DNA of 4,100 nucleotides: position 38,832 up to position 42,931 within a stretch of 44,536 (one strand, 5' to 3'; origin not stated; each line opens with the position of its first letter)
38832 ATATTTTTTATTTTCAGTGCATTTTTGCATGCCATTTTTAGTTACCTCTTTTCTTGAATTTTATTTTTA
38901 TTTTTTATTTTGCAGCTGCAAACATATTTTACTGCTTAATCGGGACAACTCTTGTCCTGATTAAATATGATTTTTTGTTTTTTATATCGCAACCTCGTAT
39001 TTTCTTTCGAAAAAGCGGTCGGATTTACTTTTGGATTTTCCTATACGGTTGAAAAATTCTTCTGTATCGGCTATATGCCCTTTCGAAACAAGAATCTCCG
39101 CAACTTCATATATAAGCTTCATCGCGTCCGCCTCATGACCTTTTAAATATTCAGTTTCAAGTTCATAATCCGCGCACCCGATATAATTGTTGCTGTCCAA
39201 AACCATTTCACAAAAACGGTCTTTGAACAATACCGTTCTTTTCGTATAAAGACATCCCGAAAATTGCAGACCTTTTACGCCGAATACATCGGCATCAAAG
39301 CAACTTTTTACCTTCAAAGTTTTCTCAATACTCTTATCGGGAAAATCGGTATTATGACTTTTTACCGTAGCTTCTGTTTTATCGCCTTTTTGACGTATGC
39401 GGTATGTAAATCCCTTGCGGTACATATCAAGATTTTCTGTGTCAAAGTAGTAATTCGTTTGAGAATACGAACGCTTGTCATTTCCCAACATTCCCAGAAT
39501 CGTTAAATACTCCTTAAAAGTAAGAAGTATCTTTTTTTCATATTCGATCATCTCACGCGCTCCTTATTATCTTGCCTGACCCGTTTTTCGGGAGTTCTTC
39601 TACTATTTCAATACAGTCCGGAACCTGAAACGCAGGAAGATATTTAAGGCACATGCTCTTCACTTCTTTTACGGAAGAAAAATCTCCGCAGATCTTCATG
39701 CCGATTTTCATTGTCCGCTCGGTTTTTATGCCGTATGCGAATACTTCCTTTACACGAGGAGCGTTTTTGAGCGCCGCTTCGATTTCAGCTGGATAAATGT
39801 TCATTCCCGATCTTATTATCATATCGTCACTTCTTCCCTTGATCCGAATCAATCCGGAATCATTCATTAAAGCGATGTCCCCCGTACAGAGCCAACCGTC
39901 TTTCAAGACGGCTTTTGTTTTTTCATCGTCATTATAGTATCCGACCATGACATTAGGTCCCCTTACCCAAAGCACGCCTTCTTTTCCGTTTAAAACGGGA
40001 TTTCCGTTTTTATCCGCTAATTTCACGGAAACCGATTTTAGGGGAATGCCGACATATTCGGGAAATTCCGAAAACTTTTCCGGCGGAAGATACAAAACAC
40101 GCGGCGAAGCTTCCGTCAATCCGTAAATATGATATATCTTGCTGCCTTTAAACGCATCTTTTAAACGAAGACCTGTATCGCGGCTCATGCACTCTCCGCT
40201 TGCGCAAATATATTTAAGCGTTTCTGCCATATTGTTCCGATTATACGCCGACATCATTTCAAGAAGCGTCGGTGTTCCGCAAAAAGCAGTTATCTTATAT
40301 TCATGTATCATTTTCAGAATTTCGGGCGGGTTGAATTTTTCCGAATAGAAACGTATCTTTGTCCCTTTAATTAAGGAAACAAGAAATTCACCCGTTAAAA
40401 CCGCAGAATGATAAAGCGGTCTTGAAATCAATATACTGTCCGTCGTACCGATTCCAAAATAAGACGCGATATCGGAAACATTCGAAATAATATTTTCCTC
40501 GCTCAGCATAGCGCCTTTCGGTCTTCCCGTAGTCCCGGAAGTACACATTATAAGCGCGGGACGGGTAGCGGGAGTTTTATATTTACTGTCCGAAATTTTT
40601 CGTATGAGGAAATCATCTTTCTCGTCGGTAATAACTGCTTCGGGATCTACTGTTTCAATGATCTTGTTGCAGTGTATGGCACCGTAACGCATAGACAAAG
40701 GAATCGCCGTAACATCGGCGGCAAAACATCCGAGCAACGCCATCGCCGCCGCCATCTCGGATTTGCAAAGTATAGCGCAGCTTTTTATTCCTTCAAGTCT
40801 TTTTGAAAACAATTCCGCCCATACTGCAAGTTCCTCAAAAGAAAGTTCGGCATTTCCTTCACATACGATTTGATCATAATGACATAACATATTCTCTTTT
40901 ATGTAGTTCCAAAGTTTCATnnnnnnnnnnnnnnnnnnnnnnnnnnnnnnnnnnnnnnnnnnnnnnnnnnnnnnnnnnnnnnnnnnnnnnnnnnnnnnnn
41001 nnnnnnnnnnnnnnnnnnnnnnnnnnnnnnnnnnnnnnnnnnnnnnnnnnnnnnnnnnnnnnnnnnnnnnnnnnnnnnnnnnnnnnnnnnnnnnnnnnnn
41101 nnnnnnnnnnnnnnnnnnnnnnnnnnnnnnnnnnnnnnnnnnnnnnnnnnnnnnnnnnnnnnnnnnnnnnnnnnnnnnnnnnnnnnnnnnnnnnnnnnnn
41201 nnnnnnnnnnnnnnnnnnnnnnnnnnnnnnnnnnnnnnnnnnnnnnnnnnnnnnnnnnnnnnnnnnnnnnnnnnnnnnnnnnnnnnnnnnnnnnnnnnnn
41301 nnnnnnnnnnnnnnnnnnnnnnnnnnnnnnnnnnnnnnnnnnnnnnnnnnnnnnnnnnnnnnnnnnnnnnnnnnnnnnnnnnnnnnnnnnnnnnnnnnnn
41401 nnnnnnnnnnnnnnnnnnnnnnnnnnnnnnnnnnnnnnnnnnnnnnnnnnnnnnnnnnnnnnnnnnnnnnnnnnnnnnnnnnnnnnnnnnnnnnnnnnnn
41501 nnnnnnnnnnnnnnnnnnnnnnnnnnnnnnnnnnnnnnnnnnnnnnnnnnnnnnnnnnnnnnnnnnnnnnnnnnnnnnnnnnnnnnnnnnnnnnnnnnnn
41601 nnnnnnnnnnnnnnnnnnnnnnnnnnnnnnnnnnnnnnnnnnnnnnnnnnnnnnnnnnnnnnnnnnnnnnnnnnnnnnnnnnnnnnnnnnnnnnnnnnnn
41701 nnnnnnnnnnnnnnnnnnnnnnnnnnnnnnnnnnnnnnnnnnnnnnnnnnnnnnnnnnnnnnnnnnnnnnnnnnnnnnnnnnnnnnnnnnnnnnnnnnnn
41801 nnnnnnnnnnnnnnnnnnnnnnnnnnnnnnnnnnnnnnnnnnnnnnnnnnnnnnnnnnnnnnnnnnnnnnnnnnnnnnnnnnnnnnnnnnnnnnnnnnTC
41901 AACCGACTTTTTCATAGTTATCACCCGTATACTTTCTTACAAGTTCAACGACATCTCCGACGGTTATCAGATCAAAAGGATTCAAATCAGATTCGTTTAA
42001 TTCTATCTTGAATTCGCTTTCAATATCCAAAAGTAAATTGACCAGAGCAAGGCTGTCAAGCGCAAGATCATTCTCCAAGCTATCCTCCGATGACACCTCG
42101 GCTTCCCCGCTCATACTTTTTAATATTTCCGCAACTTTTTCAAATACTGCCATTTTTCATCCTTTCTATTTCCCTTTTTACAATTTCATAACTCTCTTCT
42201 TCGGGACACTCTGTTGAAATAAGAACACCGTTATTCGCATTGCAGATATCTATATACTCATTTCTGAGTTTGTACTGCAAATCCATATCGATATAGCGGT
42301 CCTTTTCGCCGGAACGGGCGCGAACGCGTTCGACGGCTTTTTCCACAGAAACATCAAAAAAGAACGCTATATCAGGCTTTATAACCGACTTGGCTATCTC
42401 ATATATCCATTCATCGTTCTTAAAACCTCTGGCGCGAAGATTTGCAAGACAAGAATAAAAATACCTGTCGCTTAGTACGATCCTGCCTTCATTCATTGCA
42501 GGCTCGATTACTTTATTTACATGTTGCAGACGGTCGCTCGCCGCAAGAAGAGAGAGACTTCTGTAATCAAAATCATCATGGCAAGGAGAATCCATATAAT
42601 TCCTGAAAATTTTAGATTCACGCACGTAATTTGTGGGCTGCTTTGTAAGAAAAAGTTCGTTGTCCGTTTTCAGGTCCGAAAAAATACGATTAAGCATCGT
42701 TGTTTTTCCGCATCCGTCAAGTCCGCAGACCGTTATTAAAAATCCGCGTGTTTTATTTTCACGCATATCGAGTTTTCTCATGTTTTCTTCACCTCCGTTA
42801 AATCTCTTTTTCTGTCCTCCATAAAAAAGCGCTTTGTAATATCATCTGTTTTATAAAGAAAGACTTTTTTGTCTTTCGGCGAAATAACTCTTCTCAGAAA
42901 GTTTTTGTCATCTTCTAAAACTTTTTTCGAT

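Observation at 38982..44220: Seven-gene operon upstream of the RHS locus: HTH, nucleotidyltransferase, Tmk-like kinase, ACP, unknown, acyl-AMP ligase, CYTH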

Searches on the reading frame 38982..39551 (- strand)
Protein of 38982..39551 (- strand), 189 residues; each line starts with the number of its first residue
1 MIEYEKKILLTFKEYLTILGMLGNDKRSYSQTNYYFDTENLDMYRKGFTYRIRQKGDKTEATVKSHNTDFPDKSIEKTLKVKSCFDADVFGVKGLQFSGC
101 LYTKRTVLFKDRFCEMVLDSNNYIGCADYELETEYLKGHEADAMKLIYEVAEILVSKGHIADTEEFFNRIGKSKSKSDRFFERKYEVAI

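Call 3: search_protein_families(library=pfam, proteins=[window:38982-39551:-], max_evalue=0.01)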
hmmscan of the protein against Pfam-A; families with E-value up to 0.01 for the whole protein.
window:38982-39551:- (189 aa): 1 family
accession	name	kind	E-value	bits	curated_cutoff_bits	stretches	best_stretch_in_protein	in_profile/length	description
PF01928.26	CYTH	-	7.3e-14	52.4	23.2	1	1-150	1-163/179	CYTH domain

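Call 4: search_protein_families(library=ncbifam, proteins=[window:38982-39551:-], max_evalue=0.01)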
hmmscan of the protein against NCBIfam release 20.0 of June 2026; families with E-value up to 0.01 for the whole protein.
window:38982-39551:- (189 aa): 0 families

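Call 5: search_protein_families(library=padloc, proteins=[window:38982-39551:-], max_evalue=0.01)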
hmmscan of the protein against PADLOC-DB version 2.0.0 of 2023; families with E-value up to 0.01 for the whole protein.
window:38982-39551:- (189 aa): 0 families

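Call 25: search_solved_structures(query=window:38982-39551:-, max_evalue=1)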
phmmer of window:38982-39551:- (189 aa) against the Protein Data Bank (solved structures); distinct sequences matched with E-value up to 1: 2.
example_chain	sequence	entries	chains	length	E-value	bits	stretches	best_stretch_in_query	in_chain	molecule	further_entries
2gfg_A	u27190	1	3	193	0.00011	25.2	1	2-138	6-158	BH2851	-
3sy3_A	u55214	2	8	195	0.00077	22.4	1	3-65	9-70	GBAA_1210 protein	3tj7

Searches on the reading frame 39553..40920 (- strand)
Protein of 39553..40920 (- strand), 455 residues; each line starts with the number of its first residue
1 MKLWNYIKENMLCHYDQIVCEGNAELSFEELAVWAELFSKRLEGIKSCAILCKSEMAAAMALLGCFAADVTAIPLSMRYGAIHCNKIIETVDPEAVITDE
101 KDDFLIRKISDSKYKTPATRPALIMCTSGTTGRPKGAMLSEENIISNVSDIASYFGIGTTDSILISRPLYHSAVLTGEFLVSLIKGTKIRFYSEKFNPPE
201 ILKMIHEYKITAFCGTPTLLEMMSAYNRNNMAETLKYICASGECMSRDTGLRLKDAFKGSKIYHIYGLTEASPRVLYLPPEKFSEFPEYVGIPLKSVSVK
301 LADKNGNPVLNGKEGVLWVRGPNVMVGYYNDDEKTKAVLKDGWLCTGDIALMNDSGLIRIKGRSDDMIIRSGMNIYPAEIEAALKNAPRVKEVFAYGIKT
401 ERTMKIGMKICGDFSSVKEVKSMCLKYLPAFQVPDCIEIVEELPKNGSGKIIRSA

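Call 3: search_protein_families(library=pfam, proteins=[window:39553-40920:-], max_evalue=0.01)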
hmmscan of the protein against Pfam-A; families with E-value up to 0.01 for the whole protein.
window:39553-40920:- (455 aa): 2 families
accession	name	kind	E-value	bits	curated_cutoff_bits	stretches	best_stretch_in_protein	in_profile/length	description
PF00501.34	AMP-binding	-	3.2e-57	194.5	29.9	1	20-329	16-384/384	AMP-binding enzyme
PF13193.12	AMP-binding_C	-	3.3e-08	34.8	24.5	1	379-450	1-76/76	AMP-binding enzyme C-terminal domain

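Call 4: search_protein_families(library=ncbifam, proteins=[window:39553-40920:-], max_evalue=0.01)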
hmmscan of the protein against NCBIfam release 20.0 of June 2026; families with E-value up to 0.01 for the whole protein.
window:39553-40920:- (455 aa): 109 families (the best 25 are shown)
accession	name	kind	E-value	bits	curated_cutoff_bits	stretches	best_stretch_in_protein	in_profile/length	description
NF004837.0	PRK06187.1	subfamily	3.1e-74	250.1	476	1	119-453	170-515/531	long-chain-fatty-acid--CoA ligase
NF006523.0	PRK08974.1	equivalog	1.5e-60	204.9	884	1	122-454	209-547/561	long-chain-fatty-acid--CoA ligase FadD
NF005307.0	PRK06839.1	equivalog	9.3e-60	202.7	748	1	91-454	123-487/496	o-succinylbenzoate--CoA ligase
TIGR01923.1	menE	equivalog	2.4e-58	198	330.15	1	34-454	8-440/442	o-succinylbenzoate--CoA ligase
NF005702.0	PRK07514.1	subfamily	3.2e-58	197.3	558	1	122-452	160-492/506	malonyl-CoA synthase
NF005797.0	PRK07638.1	equivalog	1.2e-57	195.5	518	1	33-454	38-473/487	acyl-CoA synthetase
NF002966.0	PRK03640.1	equivalog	1.7e-57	195.1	556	1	113-454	135-474/483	o-succinylbenzoate--CoA ligase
NF009233.0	PRK12583.1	subfamily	1.8e-57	195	832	1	122-452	204-542/558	fatty acid CoA ligase family protein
NF004114.0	PRK05605.1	equivalog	2e-57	194.8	766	1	110-454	212-563/575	long-chain-fatty-acid--CoA ligase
NF052269.1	Staph_lig_FadD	equivalog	1.5e-56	191.8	650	1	117-452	148-485/499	long-chain-fatty-acid--CoA ligase FadD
NF005801.1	PRK07656.1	equivalog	1.6e-55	188.7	657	1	109-453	154-496/500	FadD3 family acyl-CoA ligase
NF052580.1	Str24CoAsynCasG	equivalog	4.4e-55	187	750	1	119-454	188-544/548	steroid-24-oyl-CoA synthetase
NF004229.0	PRK05677.1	subfamily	5.3e-55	186.9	879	1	122-453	210-548/563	long-chain-fatty-acid--CoA ligase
NF006182.0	PRK08316.1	subfamily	1.4e-54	185.5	663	1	90-453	142-510/523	fatty acyl-CoA synthetase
NF005463.0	PRK07059.1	subfamily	7.7e-54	183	869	1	121-454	206-550/557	long-chain-fatty-acid--CoA ligase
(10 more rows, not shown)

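Call 5: search_protein_families(library=padloc, proteins=[window:39553-40920:-], max_evalue=0.01)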
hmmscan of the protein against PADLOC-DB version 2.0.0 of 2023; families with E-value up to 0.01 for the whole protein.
window:39553-40920:- (455 aa): 0 families

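Call 24: search_solved_structures(query=window:39553-40920:-, max_evalue=1e-30)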
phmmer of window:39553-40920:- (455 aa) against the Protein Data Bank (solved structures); distinct sequences matched with E-value up to 1e-30: 21.
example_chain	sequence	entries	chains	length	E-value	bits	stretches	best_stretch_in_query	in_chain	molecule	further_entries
8wev_A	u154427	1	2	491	7.9e-52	179.9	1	122-453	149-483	Feruloyl-CoA Synthetase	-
8weu_A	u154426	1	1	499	8.4e-52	179.8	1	122-453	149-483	Fatty-acyl-CoA synthase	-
5buq_A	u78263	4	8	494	6.2e-42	147.3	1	87-454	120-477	2-succinylbenzoate--CoA ligase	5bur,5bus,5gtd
5x8f_A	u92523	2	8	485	3e-41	145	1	87-454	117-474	2-succinylbenzoate--CoA ligase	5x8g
5ie0_A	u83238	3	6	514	5.9e-40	140.7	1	121-453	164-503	Oxalate--CoA ligase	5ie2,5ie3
6qjz_A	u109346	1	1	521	9.1e-40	140.1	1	119-453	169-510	oxalyl CoA-synthetase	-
3cw8_X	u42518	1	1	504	2.4e-38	135.4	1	109-453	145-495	4-chlorobenzoyl CoA ligase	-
8r2q_A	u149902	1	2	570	2.6e-38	135.3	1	116-454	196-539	Probable fatty-acid-CoA ligase FadD5 (Fatty-acid-CoA synthetase) (Fatty-acid-CoA synthase)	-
1t5d_X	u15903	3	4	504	6.8e-38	133.9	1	109-453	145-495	4-chlorobenzoyl CoA ligase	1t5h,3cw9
4fuq_A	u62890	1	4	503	2.3e-37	132.2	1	121-453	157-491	Malonyl CoA synthetase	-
2qvz_X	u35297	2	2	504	3e-37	131.8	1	109-453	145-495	4-Chlorobenzoate CoA Ligase/Synthetase | 4-Chlorobenzoate CoA Ligase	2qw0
4gxq_A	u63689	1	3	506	3.3e-37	131.7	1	121-452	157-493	Malonyl CoA synthetase, Benzoate-CoA ligase Chimeric protein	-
3dlp_X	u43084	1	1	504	6.4e-37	130.7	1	109-453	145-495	4-Chlorobenzoate CoA Ligase/Synthetase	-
2qvx_X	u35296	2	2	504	6.4e-37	130.7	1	109-453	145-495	4-Chlorobenzoate CoA Ligase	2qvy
4fut_A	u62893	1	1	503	1.2e-36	129.8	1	121-452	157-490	Malonyl CoA synthetase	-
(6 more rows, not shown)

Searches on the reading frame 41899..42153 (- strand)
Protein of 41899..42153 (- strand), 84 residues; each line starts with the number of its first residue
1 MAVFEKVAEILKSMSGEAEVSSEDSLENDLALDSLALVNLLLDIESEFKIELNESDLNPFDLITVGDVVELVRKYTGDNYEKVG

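Call 3: search_protein_families(library=pfam, proteins=[window:41899-42153:-], max_evalue=0.01)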
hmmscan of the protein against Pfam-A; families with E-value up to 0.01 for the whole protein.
window:41899-42153:- (84 aa): 1 family
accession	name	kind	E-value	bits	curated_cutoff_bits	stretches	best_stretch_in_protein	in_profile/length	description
PF00550.31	PP-binding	-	1.1e-08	35.6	20.8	1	6-72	2-67/67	Phosphopantetheine attachment site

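Call 4: search_protein_families(library=ncbifam, proteins=[window:41899-42153:-], max_evalue=0.01)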
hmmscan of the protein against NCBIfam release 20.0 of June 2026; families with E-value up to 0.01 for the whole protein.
window:41899-42153:- (84 aa): 18 families
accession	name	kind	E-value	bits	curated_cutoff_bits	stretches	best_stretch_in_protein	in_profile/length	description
NF002150.0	PRK00982.1-4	subfamily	1.6e-12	47.4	66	1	1-74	4-77/80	acyl carrier protein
NF002148.0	PRK00982.1-2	subfamily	9.9e-12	44.5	71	1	2-74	4-76/79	acyl carrier protein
NF058660.1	cispen_ACP_AmcB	equivalog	3.1e-11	43.3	80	1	17-75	20-78/80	cispentacin biosynthesis acyl carrier protein AmcB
TIGR00517.1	acyl_carrier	equivalog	4.5e-11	42.5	70.45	1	2-74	3-75/77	acyl carrier protein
NF009104.0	PRK12449.1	equivalog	7.4e-11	41.8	70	1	2-73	5-76/80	acyl carrier protein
NF040636.1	AcpM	exception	6.9e-10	38.8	146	1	4-81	7-84/93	meromycolate extension acyl carrier protein AcpM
NF002147.0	PRK00982.1-1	equivalog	1.3e-09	37.7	84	1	3-75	8-80/83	acyl carrier protein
NF006031.0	PRK08172.1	equivalog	2e-08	34.7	76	1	20-74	24-76/82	acyl carrier protein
NF005798.0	PRK07639.1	equivalog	6.7e-08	32.9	100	1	21-74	27-80/91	petrobactin biosynthesis protein AsbD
NF002151.0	PRK00982.1-5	equivalog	1.5e-07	31.4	92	1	15-74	18-75/78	acyl carrier protein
NF003464.0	PRK05087.1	equivalog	5.5e-07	29.5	68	1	1-73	1-75/78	D-alanine--poly(phosphoribitol) ligase subunit DltC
TIGR04069.1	ocin_ACP_rel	hypoth_equivalog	6.9e-07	29.7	70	1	3-72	9-77/77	peptide maturation system acyl carrier-related protein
NF002149.0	PRK00982.1-3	equivalog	1.4e-06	28.2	106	1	16-72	19-73/78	acyl carrier protein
NF005480.0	PRK07081.1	equivalog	0.00028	20.8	72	1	29-58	30-59/83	acyl carrier protein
NF005079.0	PRK06508.1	equivalog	0.00047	20.5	83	1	2-52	3-55/93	acyl carrier protein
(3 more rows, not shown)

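Call 5: search_protein_families(library=padloc, proteins=[window:41899-42153:-], max_evalue=0.01)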
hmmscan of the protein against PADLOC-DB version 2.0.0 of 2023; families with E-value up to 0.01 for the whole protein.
window:41899-42153:- (84 aa): 0 families

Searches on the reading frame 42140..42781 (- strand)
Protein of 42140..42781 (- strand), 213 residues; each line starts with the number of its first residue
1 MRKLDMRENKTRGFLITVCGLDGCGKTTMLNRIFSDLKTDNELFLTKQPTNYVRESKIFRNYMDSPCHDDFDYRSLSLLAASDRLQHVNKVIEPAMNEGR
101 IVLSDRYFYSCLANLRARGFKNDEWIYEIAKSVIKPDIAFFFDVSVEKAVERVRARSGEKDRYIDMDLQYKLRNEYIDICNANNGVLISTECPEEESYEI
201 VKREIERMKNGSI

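Call 3: search_protein_families(library=pfam, proteins=[window:42140-42781:-], max_evalue=0.01)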
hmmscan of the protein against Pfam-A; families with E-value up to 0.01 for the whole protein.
window:42140-42781:- (213 aa): 9 families
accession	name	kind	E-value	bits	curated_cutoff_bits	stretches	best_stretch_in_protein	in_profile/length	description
PF02223.23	Thymidylate_kin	-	4.9e-26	92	27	1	20-196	3-180/185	Thymidylate kinase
PF13671.12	AAA_33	-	6.2e-07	30.3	27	1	15-167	1-129/143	AAA domain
PF01712.25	dNK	-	7.3e-05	23.1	27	1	16-186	1-173/203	Deoxynucleoside kinase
PF09439.16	SRPRB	-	9.7e-05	22.2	25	1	16-114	6-102/178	Signal recognition particle receptor beta subunit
PF07693.20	KAP_NTPase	-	0.001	18.8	20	1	11-63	18-72/293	KAP family P-loop domain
PF00910.28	RNA_helicase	-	0.0017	19.2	21.5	1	16-72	1-59/105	RNA helicase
PF00931.28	NB-ARC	-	0.0037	17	23.5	1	9-39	15-44/248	NB-ARC domain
PF13401.12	AAA_22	-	0.005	17.6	27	1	15-47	7-33/130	AAA domain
PF13207.12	AAA_17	-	0.0082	16.9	27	0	20-160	2-126/136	AAA domain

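Call 4: search_protein_families(library=ncbifam, proteins=[window:42140-42781:-], max_evalue=0.01)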
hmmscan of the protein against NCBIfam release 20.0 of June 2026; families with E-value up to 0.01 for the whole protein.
window:42140-42781:- (213 aa): 3 families
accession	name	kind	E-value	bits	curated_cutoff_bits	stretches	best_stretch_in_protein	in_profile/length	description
TIGR00041.1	DTMP_kinase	equivalog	2.2e-28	99.3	83.25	1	13-190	4-185/196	dTMP kinase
NF005923.0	PRK07933.1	equivalog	8.3e-11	41.6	193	1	15-171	2-174/213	dTMP kinase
TIGR03608.1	L_ocin_972_ABC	subfamily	0.0025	17.3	254.85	1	11-57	22-72/206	putative bacteriocin export ABC transporter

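Call 5: search_protein_families(library=padloc, proteins=[window:42140-42781:-], max_evalue=0.01)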
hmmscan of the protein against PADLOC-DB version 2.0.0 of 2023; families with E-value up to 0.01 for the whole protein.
window:42140-42781:- (213 aa): 6 families
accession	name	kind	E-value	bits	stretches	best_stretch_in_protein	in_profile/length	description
PDLC04690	PDC-M51B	-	7.8e-14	49.8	1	15-202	4-181/191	-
PDLC02911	VakA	-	1.4e-12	46.4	1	16-208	5-162/163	-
PDLC02361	PifA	-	0.0029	14.2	0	9-41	36-68/720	PifA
PDLC04164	AriA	-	0.0038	14.8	1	18-45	32-56/253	-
PDLC00268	PtuA1|PtuA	-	0.0062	14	1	17-88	29-102/411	AAA ATPase domain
PDLC00289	PtuA1|PtuA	-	0.0079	13.3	0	4-42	19-57/404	AAA ATPase domain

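Call 26: search_solved_structures(query=window:42140-42781:-, max_evalue=0.00001)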
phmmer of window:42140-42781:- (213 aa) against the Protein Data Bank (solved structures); distinct sequences matched with E-value up to 0.00001: 38.
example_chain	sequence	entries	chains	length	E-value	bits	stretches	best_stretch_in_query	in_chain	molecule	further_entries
4dwj_A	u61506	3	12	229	3.7e-18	69.1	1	13-171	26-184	Thymidylate kinase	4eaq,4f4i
4mqb_A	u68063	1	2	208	5e-18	68.7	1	15-171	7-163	Thymidylate kinase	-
5x7j_A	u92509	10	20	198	5.7e-18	68.5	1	13-202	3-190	Thymidylate kinase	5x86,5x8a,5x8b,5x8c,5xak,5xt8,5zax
2ccg_A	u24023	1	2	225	6.2e-18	68.3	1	15-171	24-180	THYMIDYLATE KINASE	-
5xal_A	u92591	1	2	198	6.9e-18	68.2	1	13-202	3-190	Thymidylate kinase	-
2ccj_A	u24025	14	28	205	7e-18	68.2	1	15-171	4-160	THYMIDYLATE KINASE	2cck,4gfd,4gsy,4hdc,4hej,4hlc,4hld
5x8k_A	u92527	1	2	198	9.7e-18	67.7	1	13-202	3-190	Thymidylate kinase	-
5x98_B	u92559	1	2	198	2.1e-17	66.7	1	13-202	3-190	Thymidylate kinase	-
5x99_A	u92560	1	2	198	2.9e-17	66.2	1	13-202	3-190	Thymidylate kinase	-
5x8v_B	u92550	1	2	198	2.9e-17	66.2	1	13-202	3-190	Thymidylate kinase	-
5x8j_A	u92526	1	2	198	4e-17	65.7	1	13-202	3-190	Thymidylate kinase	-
5x8d_B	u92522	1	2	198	1.4e-16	63.9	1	13-202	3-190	Thymidylate kinase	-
2plr_A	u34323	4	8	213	3.5e-13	52.8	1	12-155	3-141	Probable thymidylate kinase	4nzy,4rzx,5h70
3lv8_A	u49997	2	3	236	3.9e-13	52.7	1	7-191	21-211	Thymidylate kinase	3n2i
3ld9_A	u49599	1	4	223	2.7e-12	50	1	13-184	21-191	Thymidylate kinase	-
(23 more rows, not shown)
